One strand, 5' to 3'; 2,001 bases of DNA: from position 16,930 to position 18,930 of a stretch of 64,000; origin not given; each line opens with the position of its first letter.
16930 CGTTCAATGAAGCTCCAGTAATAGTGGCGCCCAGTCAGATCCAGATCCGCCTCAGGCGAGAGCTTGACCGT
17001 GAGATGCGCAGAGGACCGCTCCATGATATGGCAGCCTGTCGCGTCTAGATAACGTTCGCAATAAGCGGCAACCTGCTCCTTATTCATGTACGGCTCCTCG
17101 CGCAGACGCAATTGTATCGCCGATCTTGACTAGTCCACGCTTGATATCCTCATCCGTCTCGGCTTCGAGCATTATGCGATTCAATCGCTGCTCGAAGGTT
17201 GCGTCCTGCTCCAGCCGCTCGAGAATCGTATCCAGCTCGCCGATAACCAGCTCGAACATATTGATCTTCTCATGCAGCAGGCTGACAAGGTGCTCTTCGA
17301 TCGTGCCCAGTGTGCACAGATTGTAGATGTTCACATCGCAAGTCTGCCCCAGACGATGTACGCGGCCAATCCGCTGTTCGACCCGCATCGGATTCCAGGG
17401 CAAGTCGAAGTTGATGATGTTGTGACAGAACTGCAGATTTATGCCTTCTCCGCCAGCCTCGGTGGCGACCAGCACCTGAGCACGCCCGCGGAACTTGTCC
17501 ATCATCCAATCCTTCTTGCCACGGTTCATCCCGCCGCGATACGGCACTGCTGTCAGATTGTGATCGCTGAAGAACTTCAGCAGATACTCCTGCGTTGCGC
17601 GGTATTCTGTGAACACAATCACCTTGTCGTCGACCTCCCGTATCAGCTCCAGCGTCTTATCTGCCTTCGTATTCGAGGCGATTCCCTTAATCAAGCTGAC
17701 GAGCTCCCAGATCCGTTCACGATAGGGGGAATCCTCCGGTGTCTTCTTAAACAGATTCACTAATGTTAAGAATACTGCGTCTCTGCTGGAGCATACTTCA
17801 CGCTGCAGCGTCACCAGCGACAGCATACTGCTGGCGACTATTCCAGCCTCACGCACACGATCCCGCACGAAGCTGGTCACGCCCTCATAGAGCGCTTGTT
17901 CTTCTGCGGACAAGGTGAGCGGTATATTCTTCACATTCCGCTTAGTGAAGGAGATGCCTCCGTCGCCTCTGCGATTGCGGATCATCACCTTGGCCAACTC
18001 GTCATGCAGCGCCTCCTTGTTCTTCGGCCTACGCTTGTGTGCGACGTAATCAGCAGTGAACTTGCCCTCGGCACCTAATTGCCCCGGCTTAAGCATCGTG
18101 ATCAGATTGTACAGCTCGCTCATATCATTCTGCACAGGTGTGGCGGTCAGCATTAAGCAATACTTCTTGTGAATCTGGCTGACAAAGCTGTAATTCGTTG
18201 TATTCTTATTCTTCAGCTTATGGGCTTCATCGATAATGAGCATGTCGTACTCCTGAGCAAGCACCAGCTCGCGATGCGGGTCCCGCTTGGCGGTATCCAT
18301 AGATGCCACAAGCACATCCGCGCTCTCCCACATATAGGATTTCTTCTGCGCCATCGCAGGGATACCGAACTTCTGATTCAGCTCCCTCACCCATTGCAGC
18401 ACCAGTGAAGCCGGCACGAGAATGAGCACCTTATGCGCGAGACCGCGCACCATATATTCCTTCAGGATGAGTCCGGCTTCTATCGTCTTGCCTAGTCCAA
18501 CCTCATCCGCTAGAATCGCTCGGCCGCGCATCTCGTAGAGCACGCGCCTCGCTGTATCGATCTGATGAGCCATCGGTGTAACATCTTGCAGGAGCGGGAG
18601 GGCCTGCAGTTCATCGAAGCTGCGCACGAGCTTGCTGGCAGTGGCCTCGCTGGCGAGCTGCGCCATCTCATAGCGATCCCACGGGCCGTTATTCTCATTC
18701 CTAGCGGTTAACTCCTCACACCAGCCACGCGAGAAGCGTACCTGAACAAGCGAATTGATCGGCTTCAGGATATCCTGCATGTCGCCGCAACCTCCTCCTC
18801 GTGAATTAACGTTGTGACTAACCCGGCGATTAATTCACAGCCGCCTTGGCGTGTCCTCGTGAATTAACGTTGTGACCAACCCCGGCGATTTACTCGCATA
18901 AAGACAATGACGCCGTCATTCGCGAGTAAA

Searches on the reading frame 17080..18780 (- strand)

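Call 75: search_protein_families(library=pfam, proteins=[window:17080-18780:-], max_evalue=0.00001)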
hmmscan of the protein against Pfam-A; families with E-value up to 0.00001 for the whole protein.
window:17080-18780:- (566 aa): 4 families
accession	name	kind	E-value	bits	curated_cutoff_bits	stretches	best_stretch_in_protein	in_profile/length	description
PF00176.29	SNF2-rel_dom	-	2.4e-34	119.2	24.9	1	87-332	19-287/290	SNF2-related domain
PF00271.37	Helicase_C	-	1.2e-24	87.1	23.5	1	372-478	2-110/110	Helicase conserved C-terminal domain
PF04851.21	ResIII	-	4.7e-14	53.1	22.5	1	69-216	4-163/164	Type III restriction enzyme, res subunit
PF00270.35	DEAD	-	6.3e-08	33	26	1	80-216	11-161/167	DEAD/DEAH box helicase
